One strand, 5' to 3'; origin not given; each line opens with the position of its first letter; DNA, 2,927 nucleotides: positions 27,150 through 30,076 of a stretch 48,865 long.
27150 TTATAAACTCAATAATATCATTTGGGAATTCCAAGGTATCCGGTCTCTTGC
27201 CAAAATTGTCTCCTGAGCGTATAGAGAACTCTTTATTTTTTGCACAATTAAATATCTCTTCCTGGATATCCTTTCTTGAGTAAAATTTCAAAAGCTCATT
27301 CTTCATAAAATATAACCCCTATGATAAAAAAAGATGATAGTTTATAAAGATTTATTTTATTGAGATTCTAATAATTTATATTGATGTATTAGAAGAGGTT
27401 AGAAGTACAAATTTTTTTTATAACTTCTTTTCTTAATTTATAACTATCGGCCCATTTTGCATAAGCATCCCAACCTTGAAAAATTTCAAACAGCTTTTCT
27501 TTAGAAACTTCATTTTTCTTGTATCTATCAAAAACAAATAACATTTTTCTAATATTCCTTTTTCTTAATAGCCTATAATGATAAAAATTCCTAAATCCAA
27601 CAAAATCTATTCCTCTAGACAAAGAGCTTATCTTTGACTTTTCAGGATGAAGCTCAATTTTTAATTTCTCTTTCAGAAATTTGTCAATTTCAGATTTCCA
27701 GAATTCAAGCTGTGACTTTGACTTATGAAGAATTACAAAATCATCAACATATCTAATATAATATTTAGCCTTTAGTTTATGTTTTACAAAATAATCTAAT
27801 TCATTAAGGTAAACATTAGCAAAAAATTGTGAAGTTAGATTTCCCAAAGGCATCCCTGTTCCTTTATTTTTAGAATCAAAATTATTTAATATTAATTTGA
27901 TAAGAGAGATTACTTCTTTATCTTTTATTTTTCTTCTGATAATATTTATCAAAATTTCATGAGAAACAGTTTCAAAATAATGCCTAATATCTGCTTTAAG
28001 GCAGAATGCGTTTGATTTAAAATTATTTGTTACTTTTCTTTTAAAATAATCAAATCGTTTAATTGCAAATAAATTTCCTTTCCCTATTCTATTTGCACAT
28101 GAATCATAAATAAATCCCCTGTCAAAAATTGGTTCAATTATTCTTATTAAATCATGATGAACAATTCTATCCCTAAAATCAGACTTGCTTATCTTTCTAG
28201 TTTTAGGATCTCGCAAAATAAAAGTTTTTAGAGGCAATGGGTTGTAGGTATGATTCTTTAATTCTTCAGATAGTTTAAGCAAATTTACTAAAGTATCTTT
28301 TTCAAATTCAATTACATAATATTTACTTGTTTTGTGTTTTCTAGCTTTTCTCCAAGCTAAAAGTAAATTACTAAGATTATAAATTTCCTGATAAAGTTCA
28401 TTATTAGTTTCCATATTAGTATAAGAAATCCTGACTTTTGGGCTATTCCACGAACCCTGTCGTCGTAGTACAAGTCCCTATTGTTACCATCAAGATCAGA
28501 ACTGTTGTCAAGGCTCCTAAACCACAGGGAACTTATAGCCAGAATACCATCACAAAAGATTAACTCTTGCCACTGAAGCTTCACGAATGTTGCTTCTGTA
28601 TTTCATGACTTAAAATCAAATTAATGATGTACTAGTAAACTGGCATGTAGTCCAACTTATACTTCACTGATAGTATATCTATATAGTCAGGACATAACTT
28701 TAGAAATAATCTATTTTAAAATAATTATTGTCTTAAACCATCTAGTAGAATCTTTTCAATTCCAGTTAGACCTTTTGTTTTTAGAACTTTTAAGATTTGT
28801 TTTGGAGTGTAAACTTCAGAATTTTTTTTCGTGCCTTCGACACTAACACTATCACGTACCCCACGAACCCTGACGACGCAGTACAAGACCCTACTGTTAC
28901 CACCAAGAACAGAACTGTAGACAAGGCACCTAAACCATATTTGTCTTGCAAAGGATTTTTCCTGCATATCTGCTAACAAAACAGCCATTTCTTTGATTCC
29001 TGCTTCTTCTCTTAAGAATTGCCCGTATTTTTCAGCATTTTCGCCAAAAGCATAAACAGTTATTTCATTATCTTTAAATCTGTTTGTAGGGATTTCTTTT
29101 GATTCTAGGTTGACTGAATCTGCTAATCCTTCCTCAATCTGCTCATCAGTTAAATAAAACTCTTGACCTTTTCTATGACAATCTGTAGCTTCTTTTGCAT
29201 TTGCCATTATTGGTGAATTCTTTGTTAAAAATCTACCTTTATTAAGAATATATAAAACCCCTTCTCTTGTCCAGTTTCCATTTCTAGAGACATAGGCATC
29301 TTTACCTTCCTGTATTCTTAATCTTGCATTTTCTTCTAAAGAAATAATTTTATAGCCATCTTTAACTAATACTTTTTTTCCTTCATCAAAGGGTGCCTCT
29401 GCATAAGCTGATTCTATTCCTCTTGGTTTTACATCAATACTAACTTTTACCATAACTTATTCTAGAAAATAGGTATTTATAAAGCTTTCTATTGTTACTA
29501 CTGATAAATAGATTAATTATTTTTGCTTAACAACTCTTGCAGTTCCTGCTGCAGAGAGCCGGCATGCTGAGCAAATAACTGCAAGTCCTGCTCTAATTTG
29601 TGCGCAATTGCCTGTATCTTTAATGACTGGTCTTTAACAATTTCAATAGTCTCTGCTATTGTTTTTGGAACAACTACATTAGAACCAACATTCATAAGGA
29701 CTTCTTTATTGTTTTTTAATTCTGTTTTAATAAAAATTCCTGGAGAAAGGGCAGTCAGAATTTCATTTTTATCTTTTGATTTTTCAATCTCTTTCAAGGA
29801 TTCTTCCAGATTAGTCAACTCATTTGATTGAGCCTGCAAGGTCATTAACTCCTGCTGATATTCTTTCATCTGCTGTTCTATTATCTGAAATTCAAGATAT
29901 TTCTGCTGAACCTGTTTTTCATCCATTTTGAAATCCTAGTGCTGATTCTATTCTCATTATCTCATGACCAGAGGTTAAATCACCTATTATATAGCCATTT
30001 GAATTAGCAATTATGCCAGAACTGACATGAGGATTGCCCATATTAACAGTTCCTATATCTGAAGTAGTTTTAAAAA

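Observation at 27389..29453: DGR-1: complete avd-less diversity-generating retroelement next to the pfdA end of the ribosomal superoperon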

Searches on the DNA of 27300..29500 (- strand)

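Call 58: search_rna_families(source=window, start=27300, end=29500, threshold=evalue, max_evalue=0.1, show_alignments=2)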
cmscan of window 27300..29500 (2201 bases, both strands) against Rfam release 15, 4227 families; matches with E-value up to 0.1: 1.
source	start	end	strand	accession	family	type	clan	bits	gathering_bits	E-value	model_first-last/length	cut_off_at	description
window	28530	28692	-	RF03019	RT-16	Gene; sRNA;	-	71.5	50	1.5e-10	1-158/158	no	RT-16 RNA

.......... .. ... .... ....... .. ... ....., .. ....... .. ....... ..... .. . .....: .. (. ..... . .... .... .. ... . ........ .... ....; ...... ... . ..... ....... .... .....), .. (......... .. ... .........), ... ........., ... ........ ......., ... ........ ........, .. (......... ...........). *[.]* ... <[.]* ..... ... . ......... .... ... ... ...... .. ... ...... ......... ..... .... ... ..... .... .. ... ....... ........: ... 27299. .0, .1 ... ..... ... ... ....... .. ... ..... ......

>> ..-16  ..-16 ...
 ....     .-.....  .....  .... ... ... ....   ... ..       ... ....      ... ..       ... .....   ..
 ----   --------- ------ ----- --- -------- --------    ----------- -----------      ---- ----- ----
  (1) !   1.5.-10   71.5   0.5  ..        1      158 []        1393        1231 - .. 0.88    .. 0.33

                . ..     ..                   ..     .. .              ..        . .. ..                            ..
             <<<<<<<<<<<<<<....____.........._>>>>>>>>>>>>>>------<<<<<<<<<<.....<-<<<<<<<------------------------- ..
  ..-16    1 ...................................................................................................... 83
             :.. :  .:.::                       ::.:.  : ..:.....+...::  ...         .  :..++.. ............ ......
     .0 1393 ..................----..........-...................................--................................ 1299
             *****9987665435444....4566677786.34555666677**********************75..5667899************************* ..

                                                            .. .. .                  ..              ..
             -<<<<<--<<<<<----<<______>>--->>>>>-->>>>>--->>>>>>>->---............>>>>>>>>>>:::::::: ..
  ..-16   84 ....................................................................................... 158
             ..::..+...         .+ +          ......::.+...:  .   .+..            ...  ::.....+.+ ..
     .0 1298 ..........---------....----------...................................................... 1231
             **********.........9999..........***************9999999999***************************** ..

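Call 88: search_rna_families(sources=[L046, L049, L050, L051, L055, L058, L061, L063, L065, L066, L072, L075, L076, L087, L090, L092, L093, L094, L097, L098], threshold=gathering)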
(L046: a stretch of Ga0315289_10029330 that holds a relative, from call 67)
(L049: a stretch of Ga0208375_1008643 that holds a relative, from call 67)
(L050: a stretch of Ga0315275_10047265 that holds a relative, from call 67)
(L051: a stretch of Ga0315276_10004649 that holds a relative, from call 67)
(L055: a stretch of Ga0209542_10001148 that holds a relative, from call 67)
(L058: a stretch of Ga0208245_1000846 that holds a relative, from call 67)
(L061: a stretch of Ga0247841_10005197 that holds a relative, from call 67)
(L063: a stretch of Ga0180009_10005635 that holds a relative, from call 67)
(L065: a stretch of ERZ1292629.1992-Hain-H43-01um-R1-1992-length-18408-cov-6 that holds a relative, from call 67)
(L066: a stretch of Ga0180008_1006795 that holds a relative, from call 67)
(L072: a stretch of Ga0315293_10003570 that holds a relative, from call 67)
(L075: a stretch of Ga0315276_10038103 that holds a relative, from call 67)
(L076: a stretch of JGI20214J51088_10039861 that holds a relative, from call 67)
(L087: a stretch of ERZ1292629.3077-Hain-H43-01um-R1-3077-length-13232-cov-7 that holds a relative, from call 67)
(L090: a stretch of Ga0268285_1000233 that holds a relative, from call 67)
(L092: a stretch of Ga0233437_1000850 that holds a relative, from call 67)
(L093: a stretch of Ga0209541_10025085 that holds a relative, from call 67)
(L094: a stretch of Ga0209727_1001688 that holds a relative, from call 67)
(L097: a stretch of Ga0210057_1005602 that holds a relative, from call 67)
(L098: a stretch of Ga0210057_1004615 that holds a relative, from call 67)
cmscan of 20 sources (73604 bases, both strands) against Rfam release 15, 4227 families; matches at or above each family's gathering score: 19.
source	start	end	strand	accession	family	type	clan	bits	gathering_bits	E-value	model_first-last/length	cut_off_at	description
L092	1346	1491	+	RF03019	RT-16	Gene; sRNA;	-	107.8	50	1.6e-16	1-158/158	no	RT-16 RNA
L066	1302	1454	+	RF03019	RT-16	Gene; sRNA;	-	106.9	50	2.5e-16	1-158/158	no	RT-16 RNA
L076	1268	1486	+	RF03019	RT-16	Gene; sRNA;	-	93.7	50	1.3e-13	1-158/158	no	RT-16 RNA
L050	1330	1483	+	RF03019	RT-16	Gene; sRNA;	-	93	50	1.8e-13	1-158/158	no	RT-16 RNA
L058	1259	1483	+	RF03019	RT-16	Gene; sRNA;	-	92.1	50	2.8e-13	1-158/158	no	RT-16 RNA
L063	1288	1485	+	RF03019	RT-16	Gene; sRNA;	-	89.8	50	8.4e-13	1-158/158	no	RT-16 RNA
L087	1336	1484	+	RF03019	RT-16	Gene; sRNA;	-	86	50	5.1e-12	1-158/158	no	RT-16 RNA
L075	1336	1488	+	RF03019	RT-16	Gene; sRNA;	-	84.3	50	1.2e-11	1-158/158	no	RT-16 RNA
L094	1333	1493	+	RF03019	RT-16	Gene; sRNA;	-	84.1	50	1.3e-11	1-158/158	no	RT-16 RNA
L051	1336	1479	+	RF03019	RT-16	Gene; sRNA;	-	83.3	50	1.8e-11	1-158/158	no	RT-16 RNA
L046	1266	1486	+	RF03019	RT-16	Gene; sRNA;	-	81.2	50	5e-11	1-158/158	no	RT-16 RNA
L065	1356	1501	+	RF03019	RT-16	Gene; sRNA;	-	76.4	50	4.9e-10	1-158/158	no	RT-16 RNA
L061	1308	1486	+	RF03019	RT-16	Gene; sRNA;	-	71.8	50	4.2e-09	1-158/158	no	RT-16 RNA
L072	1321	1487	+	RF03019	RT-16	Gene; sRNA;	-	70.9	50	6.4e-09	1-158/158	no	RT-16 RNA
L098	1298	1465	+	RF03019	RT-16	Gene; sRNA;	-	63.5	50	2.2e-07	1-158/158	no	RT-16 RNA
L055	1350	1473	+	RF03019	RT-16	Gene; sRNA;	-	63.3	50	2.4e-07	1-158/158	no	RT-16 RNA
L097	1331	1495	+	RF03019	RT-16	Gene; sRNA;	-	60.9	50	7.5e-07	1-158/158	no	RT-16 RNA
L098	3520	3591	-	RF00005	tRNA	Gene; tRNA;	CL00001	56.6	29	1.8e-09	1-71/71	no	tRNA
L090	1330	1482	+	RF03019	RT-16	Gene; sRNA;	-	55.9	50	7.9e-06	1-158/158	no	RT-16 RNA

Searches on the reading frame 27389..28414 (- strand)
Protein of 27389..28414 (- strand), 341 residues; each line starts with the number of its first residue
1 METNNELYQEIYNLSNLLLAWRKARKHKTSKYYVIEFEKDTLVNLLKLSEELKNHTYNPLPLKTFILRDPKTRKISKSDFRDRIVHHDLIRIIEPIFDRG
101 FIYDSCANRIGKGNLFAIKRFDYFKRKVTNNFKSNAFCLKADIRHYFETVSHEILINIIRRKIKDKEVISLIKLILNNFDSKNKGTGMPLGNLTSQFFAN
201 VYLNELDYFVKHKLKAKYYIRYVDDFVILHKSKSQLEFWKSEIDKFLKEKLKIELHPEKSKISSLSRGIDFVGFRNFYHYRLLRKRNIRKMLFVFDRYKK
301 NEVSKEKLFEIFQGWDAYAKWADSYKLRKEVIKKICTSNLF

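Call 11: search_protein_families(library=pfam, max_evalue=0.01, proteins=[window:27389-28414:-])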
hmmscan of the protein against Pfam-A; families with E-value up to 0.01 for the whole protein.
window:27389-28414:- (341 aa): 1 family
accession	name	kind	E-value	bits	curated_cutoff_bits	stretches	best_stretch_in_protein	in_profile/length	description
PF00078.32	RVT_1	-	5.8e-20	72.3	29.6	1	71-275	8-204/205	Reverse transcriptase (RNA-dependent DNA polymerase)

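Call 14: search_solved_structures(query=window:27389-28414:-, max_evalue=0.01, show_alignments=1)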
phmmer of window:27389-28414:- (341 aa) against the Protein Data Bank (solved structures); distinct sequences matched with E-value up to 0.01: 12.
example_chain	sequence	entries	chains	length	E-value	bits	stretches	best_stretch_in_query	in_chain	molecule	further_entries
8ub7_A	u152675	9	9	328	1.4e-43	152.4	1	6-327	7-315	Reverse transcriptase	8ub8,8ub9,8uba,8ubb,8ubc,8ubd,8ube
5hhj_A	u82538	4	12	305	1.8e-21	79.8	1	43-278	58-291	Retron-type reverse transcriptase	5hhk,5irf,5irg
7uim_D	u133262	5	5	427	1.2e-20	77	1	9-332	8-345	Group II intron reverse transcriptase/maturase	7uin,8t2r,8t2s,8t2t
5hhl_A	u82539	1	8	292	4.8e-20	75.1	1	9-279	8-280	Retron-type reverse transcriptase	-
5g2x_C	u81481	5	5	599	2e-18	69.7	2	45-258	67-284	GROUP II INTRON-ENCODED PROTEIN LTRA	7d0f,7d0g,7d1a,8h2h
6ar1_A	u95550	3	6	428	4.1e-18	68.7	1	51-274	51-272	GsI-IIC RT | Trt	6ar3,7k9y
6me0_C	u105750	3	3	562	4.2e-15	58.8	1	51-295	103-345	Maturase reverse transcriptase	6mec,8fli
8bgj_A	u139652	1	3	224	3.5e-10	42.6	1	76-273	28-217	RNA-directed DNA polymerase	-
7kft_D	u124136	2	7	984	9.3e-09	38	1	40-275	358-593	Cas6-RT-Cas1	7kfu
9d5x_A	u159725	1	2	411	0.00069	22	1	136-274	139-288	Group II intron-like 4 reverse transcriptase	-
9d4s_A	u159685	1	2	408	0.00079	21.8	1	137-274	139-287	Group II intron-like 4 reverse transcriptase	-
9z6y_A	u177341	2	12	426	0.0017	20.7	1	140-232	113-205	Drt3a reverse transcriptase protein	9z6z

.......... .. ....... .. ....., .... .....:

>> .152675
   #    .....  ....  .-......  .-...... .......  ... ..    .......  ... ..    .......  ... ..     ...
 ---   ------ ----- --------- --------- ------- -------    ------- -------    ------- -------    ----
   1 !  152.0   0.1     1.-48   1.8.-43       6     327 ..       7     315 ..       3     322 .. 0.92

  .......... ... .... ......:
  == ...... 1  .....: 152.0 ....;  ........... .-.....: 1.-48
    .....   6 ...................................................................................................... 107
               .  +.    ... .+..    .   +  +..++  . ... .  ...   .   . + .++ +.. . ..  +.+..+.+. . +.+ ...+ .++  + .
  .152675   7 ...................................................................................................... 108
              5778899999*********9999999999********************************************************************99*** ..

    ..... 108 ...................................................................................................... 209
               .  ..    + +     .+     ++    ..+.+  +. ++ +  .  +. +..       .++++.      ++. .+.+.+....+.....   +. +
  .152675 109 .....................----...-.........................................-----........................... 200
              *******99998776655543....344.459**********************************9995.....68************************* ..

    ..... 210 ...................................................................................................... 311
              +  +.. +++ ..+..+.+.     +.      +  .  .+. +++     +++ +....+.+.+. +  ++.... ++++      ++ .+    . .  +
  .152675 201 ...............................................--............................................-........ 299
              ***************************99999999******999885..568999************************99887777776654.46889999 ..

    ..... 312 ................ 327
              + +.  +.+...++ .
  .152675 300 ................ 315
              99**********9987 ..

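Call 16: search_protein_families(library=ncbifam, max_evalue=0.01, proteins=[window:27389-28414:-])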
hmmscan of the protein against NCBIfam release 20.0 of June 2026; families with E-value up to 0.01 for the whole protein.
window:27389-28414:- (341 aa): 5 families
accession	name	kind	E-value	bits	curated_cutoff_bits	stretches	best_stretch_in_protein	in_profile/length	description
TIGR04416.1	group_II_RT_mat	equivalog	1.9e-42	145.7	300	1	16-291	3-291/353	group II intron reverse transcriptase/maturase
NF041747.1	Drt3a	equivalog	8.8e-20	71.4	200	1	136-268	111-243/412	antiviral reverse transcriptase Drt3a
NF038233.2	retron_St85_RT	exception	1.4e-13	50.8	235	1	129-324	82-278/289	retron St85 family RNA-directed DNA polymerase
TIGR04499.1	abortive_AbiA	subfamily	5.9e-11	41.8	250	1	119-249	129-274/615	AbiA family abortive infection protein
NF041750.1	Drt5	equivalog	3.9e-07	29.4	550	1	118-263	109-251/484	antiviral reverse transcriptase Drt5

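Call 67: find_related_loci(query=A3, collection=metagenome_contigs, flank=1600)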
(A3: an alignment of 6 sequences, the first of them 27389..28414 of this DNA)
Query A3 (341 aa) in metagenome_contigs; peptide patterns used: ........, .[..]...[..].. (x = any residue, [..] = any of these).
600 stretches matched a pattern (row limit reached: there are more); 587 encode a relative of the query (tblastn E <= 1e-3); the best 80 are kept; 80 distinct loci.
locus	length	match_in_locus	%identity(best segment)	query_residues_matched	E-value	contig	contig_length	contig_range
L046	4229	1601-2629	72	1-335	3e-163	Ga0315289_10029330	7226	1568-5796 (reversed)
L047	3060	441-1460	73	1-336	9e-167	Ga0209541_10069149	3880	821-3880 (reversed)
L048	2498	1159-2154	74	4-336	7e-169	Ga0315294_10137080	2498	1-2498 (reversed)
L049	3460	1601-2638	68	1-335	5e-156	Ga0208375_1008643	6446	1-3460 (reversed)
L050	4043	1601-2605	69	1-337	1e-154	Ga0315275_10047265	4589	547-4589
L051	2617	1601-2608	70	1-336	3e-155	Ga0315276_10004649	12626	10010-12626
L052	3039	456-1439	71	1-327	1e-153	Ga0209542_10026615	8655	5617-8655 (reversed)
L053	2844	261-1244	71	1-327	3e-157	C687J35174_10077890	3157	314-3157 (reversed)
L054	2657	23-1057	68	1-335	9e-155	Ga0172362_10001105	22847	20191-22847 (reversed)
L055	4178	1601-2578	72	7-332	4e-150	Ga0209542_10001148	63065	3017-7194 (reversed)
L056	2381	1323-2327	69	1-326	6e-160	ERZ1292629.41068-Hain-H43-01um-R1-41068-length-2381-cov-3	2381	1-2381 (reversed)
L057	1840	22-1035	70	2-335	1e-158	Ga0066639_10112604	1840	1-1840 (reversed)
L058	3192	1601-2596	68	1-328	3e-148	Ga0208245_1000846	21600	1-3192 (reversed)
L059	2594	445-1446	67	5-333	1e-151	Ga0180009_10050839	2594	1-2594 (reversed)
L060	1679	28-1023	64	5-336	3e-155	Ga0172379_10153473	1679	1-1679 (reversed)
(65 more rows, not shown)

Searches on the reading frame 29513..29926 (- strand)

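Call 11: search_protein_families(library=pfam, max_evalue=0.01, proteins=[window:29513-29926:-])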
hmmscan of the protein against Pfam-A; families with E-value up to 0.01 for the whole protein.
window:29513-29926:- (137 aa): 2 families
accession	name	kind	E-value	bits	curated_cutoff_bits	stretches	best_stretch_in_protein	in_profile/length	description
PF02996.22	Prefoldin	-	9.3e-20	71.2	23.2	1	16-133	1-118/120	Prefoldin subunit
PF08190.17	PIH1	-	0.0098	15.8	24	0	37-93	7-62/166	PIH1 N-terminal domain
